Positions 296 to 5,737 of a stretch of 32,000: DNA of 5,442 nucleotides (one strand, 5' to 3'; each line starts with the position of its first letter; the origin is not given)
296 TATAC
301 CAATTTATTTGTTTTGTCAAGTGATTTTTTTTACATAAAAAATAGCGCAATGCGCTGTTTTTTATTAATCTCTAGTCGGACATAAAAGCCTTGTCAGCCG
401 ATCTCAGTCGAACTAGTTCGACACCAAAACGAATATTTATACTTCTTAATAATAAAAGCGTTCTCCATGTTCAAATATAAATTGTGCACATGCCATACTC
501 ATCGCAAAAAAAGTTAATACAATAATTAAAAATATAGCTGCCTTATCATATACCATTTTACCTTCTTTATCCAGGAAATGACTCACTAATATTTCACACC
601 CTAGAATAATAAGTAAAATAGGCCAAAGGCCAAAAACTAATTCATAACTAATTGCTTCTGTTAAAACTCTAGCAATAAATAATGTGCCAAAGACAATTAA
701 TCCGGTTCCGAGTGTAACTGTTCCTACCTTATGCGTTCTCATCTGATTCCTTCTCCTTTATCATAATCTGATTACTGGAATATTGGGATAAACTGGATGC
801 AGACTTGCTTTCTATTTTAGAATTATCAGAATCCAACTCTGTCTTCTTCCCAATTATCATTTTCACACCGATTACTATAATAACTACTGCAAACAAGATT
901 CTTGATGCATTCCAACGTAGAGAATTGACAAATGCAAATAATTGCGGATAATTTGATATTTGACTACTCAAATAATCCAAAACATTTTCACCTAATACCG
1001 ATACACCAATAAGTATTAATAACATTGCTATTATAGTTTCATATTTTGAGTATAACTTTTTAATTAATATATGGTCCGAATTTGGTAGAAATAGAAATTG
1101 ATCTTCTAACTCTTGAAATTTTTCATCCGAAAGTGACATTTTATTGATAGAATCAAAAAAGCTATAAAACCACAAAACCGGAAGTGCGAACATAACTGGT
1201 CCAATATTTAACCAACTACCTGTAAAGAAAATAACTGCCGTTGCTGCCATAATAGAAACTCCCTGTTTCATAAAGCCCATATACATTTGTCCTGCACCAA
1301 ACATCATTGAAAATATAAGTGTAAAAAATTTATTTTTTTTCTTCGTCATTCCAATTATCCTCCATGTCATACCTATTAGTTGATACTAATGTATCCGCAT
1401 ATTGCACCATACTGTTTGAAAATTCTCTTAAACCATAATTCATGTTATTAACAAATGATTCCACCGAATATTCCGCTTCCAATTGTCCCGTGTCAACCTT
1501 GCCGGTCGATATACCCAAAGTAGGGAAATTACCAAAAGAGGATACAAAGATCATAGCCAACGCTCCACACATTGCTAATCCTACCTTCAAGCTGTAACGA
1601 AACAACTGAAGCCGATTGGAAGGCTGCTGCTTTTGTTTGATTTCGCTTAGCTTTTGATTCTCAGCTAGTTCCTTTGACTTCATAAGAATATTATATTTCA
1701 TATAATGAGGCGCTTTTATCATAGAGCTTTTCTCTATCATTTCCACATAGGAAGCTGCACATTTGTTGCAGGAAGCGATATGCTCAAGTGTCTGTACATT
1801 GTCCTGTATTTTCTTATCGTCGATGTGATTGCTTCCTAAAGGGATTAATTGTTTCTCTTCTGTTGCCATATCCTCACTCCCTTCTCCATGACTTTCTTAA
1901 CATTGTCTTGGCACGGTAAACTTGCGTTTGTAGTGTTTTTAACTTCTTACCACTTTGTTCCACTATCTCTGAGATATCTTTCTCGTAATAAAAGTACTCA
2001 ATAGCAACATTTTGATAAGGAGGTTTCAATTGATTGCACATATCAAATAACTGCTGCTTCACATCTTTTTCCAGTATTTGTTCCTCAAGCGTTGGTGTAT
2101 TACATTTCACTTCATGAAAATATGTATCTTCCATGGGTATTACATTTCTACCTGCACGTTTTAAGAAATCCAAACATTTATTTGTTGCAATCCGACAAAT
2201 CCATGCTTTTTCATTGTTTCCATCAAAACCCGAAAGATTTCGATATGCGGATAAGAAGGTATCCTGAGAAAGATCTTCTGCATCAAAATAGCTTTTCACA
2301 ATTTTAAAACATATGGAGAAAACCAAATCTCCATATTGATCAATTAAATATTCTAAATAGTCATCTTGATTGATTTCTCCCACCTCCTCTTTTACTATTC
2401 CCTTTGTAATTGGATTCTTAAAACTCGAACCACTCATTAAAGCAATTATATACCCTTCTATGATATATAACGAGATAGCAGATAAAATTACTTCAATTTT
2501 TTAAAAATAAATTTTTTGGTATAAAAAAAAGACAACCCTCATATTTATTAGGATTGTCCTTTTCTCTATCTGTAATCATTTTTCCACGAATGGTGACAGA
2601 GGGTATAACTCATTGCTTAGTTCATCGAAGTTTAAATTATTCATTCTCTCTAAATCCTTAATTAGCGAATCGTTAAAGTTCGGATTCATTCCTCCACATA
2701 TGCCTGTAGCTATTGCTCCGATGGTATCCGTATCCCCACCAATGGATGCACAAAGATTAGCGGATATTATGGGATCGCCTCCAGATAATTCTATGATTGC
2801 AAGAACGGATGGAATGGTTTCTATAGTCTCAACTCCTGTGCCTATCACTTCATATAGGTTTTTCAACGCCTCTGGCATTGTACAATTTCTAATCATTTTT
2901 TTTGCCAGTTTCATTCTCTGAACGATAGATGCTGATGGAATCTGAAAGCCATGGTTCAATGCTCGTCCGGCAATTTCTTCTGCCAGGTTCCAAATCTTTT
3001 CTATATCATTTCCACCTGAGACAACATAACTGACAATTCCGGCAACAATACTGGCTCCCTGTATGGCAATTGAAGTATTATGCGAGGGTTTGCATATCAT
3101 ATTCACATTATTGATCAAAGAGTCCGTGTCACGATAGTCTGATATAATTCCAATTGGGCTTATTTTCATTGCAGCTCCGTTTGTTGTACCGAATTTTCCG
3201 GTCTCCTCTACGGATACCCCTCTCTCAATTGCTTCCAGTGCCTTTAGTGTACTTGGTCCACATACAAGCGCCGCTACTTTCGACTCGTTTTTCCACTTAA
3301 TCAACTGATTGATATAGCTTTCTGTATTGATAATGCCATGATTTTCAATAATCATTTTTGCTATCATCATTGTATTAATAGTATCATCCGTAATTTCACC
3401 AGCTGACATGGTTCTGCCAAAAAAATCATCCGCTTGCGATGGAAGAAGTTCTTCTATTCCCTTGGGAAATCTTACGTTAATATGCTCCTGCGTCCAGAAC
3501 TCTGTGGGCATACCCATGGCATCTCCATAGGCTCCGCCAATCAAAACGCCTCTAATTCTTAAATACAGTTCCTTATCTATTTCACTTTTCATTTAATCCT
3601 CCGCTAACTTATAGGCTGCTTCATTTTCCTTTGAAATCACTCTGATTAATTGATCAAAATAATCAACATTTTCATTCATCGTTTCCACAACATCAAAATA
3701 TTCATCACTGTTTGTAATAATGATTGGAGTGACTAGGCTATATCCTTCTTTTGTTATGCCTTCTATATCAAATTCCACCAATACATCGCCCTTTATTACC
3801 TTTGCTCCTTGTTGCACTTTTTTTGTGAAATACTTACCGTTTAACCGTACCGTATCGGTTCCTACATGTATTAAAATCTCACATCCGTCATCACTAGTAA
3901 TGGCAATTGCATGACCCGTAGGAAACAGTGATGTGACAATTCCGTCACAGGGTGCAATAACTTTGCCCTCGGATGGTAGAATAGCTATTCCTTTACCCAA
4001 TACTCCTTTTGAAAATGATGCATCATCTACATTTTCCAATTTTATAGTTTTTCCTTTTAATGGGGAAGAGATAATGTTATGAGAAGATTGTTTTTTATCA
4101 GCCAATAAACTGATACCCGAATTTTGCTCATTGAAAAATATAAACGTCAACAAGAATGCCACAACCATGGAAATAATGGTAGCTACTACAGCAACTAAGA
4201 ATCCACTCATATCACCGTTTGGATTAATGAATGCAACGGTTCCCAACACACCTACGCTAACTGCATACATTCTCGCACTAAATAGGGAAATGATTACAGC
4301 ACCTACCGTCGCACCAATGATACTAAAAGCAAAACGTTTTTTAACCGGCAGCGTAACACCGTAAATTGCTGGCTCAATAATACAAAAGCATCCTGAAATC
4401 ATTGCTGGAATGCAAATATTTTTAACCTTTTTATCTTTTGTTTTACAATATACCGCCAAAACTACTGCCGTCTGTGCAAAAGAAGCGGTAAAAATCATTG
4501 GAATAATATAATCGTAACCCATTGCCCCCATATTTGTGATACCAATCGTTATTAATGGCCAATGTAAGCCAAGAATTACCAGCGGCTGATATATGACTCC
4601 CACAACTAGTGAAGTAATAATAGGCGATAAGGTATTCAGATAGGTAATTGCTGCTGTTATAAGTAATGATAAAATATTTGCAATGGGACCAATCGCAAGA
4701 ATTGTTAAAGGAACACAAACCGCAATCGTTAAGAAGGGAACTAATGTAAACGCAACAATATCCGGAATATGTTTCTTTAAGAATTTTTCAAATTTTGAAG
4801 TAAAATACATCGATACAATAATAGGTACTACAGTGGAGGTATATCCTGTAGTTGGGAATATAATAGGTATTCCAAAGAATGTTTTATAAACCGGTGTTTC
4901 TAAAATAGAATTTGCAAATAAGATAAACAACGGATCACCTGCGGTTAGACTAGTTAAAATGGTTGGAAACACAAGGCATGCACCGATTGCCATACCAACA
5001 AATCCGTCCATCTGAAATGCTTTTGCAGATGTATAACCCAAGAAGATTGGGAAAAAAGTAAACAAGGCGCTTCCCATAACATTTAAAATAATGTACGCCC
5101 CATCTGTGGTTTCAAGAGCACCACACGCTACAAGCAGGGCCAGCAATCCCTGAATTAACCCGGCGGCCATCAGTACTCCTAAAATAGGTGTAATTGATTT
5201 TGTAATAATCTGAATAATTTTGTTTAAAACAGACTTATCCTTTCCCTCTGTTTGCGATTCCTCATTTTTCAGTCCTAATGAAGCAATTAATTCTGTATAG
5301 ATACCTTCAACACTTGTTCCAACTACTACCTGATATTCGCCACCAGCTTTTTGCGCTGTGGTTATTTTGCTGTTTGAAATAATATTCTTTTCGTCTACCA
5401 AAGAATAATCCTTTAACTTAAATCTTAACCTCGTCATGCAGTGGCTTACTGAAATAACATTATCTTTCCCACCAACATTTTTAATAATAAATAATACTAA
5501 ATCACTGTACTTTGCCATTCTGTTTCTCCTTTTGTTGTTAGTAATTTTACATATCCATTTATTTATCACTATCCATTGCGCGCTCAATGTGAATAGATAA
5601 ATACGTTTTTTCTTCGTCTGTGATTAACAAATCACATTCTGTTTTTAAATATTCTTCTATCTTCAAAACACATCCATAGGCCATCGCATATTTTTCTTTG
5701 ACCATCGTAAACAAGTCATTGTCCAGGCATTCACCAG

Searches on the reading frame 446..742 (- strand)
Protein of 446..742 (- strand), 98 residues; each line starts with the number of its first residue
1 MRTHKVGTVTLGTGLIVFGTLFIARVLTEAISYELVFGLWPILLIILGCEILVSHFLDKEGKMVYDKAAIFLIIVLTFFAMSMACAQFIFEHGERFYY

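Call 26: search_protein_families(library=pfam, proteins=[window:446-742:-])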
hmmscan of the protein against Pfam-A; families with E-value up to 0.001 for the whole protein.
window:446-742:- (98 aa): 2 families
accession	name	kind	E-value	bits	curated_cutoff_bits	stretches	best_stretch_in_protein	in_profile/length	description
PF22570.1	LiaF-TM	-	7.5e-07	30.3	27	1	11-77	2-68/98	LiaF transmembrane domain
PF18917.5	LiaI-LiaF-like_TM1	-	4.9e-05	23.8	27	1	10-51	2-41/42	LiaI-LiaF-like transmembrane region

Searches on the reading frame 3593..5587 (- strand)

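Call 25: search_protein_families(library=pfam, proteins=[window:3593-5587:-])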
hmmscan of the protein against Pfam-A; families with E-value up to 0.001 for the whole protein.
window:3593-5587:- (664 aa): 3 families
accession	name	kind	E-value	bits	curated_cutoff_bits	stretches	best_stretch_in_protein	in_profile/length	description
PF00358.26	PTS_EIIA_1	-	4.7e-49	165.7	27.2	1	506-630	3-127/127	phosphoenolpyruvate-dependent sugar phosphotransferase system, EIIA 1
PF02378.23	PTS_EIIC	-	1.2e-27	97.3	30.7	1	130-421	2-314/319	Phosphotransferase system, EIIC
PF00367.25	PTS_EIIB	-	1.8e-16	59.7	27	1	34-65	3-34/34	phosphotransferase system, EIIB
